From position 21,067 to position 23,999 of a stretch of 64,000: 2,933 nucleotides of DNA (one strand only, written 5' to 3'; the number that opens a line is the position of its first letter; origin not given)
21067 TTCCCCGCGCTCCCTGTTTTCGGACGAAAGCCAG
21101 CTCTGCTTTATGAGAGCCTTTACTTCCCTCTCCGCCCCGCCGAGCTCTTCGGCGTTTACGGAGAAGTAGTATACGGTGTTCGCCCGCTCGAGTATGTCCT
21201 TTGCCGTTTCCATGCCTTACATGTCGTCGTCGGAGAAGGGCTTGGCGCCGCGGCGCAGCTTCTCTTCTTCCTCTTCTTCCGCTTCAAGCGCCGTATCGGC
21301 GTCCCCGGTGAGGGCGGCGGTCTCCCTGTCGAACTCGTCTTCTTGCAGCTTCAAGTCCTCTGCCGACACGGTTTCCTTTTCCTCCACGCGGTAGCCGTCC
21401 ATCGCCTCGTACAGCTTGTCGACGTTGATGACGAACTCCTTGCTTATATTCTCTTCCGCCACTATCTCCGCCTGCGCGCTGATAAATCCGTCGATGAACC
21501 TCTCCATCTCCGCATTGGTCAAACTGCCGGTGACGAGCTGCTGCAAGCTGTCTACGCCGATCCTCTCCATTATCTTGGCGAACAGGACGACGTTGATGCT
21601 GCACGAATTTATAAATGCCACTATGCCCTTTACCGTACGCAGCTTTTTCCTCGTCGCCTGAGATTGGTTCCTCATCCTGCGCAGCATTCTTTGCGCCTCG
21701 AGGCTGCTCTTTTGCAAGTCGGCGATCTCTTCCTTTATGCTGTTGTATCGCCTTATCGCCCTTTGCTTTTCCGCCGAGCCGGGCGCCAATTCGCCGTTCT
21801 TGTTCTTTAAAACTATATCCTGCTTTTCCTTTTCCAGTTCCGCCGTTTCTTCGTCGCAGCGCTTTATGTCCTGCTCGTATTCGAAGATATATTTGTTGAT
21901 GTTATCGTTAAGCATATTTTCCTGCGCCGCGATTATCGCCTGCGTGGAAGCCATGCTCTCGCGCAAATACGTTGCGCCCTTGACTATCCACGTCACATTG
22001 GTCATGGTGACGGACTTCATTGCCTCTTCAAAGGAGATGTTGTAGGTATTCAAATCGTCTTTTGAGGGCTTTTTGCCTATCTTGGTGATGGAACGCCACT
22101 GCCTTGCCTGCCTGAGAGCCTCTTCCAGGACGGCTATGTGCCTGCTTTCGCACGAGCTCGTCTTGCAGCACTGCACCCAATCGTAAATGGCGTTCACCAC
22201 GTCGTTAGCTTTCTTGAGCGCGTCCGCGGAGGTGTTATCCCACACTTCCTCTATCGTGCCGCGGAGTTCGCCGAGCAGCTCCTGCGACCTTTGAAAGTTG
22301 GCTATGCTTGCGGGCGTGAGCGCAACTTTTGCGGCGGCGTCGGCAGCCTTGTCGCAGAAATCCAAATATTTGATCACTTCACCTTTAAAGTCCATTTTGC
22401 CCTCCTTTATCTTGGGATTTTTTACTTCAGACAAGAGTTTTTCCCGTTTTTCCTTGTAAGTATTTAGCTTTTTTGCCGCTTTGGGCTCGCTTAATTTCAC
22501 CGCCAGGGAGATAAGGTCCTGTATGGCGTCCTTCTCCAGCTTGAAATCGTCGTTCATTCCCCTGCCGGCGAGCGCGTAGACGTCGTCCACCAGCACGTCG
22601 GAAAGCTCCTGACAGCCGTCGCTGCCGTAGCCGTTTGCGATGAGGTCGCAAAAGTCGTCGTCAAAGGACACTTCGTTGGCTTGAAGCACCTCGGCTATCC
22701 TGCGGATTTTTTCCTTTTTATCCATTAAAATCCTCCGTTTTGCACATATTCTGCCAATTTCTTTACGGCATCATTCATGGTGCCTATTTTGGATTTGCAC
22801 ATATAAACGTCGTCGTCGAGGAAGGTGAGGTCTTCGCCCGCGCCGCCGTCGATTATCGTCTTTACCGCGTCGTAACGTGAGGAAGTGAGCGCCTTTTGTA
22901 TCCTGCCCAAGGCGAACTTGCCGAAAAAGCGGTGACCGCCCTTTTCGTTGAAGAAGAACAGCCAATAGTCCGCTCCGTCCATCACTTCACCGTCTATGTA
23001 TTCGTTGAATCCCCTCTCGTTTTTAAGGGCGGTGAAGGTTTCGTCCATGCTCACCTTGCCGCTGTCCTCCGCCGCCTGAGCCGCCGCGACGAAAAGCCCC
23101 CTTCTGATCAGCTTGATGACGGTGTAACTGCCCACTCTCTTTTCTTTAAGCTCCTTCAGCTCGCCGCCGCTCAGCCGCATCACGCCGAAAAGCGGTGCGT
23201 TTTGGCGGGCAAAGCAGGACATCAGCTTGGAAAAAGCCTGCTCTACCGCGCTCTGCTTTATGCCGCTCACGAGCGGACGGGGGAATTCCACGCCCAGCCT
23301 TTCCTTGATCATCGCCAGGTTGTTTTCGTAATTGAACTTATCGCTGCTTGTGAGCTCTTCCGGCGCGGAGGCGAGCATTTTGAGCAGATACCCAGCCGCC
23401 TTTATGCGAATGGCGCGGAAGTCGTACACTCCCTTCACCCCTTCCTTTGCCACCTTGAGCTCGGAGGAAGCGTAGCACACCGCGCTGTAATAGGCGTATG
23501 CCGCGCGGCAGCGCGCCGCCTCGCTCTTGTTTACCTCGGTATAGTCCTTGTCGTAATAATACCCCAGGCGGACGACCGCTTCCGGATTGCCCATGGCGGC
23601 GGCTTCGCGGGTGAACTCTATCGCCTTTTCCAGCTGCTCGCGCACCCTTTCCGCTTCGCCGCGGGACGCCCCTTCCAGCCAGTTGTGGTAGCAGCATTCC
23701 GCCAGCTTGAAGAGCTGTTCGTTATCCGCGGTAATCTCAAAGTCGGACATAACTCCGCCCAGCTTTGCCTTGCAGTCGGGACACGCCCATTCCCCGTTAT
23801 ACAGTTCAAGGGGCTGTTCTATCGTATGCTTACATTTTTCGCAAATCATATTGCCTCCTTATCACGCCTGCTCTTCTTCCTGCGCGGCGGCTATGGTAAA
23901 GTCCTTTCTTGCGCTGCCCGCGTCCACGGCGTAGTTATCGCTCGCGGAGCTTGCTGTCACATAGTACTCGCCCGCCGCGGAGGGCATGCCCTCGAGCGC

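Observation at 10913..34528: Eleven-gene, translationally coupled operon with a gene combination I cannot match to a described system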

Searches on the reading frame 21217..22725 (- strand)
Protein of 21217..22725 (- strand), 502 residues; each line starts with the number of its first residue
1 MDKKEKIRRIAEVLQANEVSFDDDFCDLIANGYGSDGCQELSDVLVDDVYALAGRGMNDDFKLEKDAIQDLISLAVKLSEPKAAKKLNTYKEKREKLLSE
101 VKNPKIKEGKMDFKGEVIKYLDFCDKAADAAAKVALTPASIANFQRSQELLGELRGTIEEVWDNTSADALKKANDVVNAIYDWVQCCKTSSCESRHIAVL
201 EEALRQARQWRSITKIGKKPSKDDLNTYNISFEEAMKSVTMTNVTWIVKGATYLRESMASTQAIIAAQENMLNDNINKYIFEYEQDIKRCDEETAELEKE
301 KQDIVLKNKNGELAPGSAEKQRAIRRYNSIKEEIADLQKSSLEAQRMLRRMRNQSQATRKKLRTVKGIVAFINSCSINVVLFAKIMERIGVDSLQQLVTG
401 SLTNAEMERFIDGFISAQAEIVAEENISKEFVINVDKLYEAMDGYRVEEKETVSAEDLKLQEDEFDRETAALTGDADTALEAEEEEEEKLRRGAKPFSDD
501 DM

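Call 3: search_protein_families(library=pfam, proteins=[window:21217-22725:-], max_evalue=0.01)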
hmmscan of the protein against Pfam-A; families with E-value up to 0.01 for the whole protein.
window:21217-22725:- (502 aa): 0 families

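Call 5: search_protein_families(library=padloc, proteins=[window:21217-22725:-], max_evalue=0.01)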
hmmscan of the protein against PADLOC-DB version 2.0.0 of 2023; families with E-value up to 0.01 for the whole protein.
window:21217-22725:- (502 aa): 0 families

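Call 7: search_protein_families(library=ncbifam, proteins=[window:21217-22725:-], max_evalue=0.01)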
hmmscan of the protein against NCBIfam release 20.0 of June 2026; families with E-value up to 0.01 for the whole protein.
window:21217-22725:- (502 aa): 0 families

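Call 12: find_encoding_contigs(protein=window:21217-22725:-, flank=10000, max_places=10)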
Protein window:21217-22725:- (502 aa): 22 contigs read that carry it; 10 places shown.
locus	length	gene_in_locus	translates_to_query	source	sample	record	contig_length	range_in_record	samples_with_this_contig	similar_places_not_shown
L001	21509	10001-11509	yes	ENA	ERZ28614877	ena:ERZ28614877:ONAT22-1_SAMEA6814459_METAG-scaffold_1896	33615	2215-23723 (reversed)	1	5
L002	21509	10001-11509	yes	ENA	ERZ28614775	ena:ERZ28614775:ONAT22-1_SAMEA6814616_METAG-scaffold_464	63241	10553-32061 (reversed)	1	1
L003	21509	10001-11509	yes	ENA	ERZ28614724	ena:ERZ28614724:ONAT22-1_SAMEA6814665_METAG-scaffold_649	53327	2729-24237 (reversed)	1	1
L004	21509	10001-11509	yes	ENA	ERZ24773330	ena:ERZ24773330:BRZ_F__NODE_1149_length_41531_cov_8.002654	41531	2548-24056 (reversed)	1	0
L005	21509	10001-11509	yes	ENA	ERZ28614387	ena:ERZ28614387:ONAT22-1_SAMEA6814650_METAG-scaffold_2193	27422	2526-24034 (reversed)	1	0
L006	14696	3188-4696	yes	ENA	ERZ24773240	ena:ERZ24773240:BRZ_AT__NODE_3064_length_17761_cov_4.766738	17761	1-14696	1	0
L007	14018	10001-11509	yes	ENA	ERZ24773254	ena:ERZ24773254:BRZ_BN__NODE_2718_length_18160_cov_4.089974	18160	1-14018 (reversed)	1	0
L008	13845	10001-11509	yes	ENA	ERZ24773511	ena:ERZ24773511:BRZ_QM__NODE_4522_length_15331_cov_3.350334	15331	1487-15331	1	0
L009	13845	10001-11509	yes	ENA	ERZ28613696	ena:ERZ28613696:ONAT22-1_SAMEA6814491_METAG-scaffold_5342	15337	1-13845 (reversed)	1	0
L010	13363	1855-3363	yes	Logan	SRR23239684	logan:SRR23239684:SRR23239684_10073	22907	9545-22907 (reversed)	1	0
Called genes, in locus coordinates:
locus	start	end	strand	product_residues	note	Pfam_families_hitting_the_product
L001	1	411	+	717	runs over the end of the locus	-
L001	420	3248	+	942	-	PF00176:SNF2-rel_dom, PF04851:ResIII (weak), PF00271:Helicase_C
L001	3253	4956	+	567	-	-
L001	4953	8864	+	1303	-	PF18887:MBG_3 (faint)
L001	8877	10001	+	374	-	-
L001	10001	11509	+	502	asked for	-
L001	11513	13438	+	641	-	-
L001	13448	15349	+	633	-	-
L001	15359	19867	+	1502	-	PF13195:DUF4011, PF00270:DEAD (faint), PF13086:AAA_11, PF13245:AAA_19 (weak), PF13604:AAA_30 (weak), PF13086:AAA_11, PF13087:AAA_12, PF18741:MTES_1575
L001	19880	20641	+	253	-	-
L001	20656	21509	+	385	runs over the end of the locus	PF00004:AAA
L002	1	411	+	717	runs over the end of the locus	-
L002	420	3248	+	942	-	PF00176:SNF2-rel_dom, PF04851:ResIII (weak), PF00271:Helicase_C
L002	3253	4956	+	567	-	-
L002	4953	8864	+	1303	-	PF18887:MBG_3 (faint)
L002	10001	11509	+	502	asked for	-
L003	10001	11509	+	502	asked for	-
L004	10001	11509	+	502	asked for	-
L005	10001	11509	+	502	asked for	-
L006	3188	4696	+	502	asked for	-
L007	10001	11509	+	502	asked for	-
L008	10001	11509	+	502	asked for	-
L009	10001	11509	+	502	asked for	-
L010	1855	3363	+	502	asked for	-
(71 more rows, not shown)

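Call 89: search_protein_families(library=phrogs, proteins=[window:21217-22725:-], max_evalue=0.01)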
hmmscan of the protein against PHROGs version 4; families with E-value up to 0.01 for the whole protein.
window:21217-22725:- (502 aa): 0 families

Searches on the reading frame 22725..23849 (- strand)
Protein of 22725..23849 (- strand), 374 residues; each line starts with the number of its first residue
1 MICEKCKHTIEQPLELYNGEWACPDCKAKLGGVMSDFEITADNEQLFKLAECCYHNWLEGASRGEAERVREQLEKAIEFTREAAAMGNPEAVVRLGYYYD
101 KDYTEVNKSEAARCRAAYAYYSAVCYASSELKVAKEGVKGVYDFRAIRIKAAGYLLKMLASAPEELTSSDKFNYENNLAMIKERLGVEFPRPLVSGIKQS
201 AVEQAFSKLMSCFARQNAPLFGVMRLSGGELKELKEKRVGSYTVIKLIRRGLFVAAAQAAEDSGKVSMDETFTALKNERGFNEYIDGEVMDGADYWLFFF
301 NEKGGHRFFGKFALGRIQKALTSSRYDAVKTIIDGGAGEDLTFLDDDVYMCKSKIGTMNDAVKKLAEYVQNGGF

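Call 3: search_protein_families(library=pfam, proteins=[window:22725-23849:-], max_evalue=0.01)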
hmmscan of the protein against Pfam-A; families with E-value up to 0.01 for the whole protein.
window:22725-23849:- (374 aa): 0 families

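Call 5: search_protein_families(library=padloc, proteins=[window:22725-23849:-], max_evalue=0.01)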
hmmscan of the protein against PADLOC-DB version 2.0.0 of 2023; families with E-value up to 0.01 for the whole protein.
window:22725-23849:- (374 aa): 0 families

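Call 7: search_protein_families(library=ncbifam, proteins=[window:22725-23849:-], max_evalue=0.01)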
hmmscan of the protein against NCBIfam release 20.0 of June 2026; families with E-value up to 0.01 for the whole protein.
window:22725-23849:- (374 aa): 0 families

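Call 53: search_dna_similar(query=window:22725-23849:-, collection=phages, mode=protein, max_evalue=0.001, max_rows=10)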
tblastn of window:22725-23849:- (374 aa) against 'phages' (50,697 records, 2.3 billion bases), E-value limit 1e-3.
No match.

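Call 54: search_dna_similar(query=window:22725-23849:-, collection=plasmids, mode=protein, max_evalue=0.001, max_rows=10)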
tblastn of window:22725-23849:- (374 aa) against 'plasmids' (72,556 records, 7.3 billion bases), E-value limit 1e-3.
No match.

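Call 69: search_solved_structures(query=A8, max_evalue=10, show_alignments=1)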
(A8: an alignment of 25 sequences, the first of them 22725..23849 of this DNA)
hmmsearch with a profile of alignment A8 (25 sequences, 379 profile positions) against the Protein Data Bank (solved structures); distinct sequences matched with E-value up to 10: 9.
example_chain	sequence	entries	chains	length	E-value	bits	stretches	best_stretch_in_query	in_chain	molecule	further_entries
6ork_A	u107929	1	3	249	0.0026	20.3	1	70-98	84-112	Sel1 repeat protein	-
6deh_A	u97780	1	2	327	0.036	16.6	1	73-103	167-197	TPR repeat protein, protein-protein interaction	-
6ur7_A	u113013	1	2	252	0.059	15.9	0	66-98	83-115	Sel1 repeat family protein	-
6onw_A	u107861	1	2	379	0.074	15.5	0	75-102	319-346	Sel1 repeat protein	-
4io0_A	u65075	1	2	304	0.39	13.2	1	304-360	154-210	Soluble epoxide hydrolase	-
1t3i_A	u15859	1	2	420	0.42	13.1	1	82-134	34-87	Probable cysteine desulfurase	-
4nzz_A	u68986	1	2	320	0.42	13.1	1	304-360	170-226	Soluble epoxide hydrolase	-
4o08_A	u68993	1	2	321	0.42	13.1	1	304-360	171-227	Soluble epoxide hydrolase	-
6ok3_A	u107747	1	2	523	3.4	10.1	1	68-102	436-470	Sel1 repeat protein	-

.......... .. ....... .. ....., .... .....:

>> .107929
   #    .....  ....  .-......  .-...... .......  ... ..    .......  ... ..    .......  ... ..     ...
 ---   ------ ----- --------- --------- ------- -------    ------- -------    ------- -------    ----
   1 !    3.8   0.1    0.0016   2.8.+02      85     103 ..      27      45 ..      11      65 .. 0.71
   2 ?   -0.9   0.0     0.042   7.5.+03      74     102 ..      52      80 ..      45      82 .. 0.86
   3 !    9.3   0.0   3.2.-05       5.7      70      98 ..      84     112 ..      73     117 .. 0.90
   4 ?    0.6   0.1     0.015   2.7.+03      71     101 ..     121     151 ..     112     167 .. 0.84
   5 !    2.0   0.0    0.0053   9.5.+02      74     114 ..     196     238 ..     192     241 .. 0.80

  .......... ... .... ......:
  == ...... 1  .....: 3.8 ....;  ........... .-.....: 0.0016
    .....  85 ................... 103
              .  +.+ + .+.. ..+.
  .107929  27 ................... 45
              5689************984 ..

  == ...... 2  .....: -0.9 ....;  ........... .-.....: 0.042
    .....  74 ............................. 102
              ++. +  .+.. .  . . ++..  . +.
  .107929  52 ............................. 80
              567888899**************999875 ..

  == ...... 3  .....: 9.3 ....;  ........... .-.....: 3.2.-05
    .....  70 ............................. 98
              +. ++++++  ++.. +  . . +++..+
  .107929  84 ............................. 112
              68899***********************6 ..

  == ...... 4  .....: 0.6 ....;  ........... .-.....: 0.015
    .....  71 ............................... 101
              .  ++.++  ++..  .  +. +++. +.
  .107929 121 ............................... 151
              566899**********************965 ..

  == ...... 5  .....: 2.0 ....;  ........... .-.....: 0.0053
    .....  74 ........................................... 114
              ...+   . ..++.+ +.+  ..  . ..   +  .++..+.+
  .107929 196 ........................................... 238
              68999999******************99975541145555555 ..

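Call 89: search_protein_families(library=phrogs, proteins=[window:22725-23849:-], max_evalue=0.01)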
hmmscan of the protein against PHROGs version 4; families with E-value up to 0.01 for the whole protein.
window:22725-23849:- (374 aa): 0 families
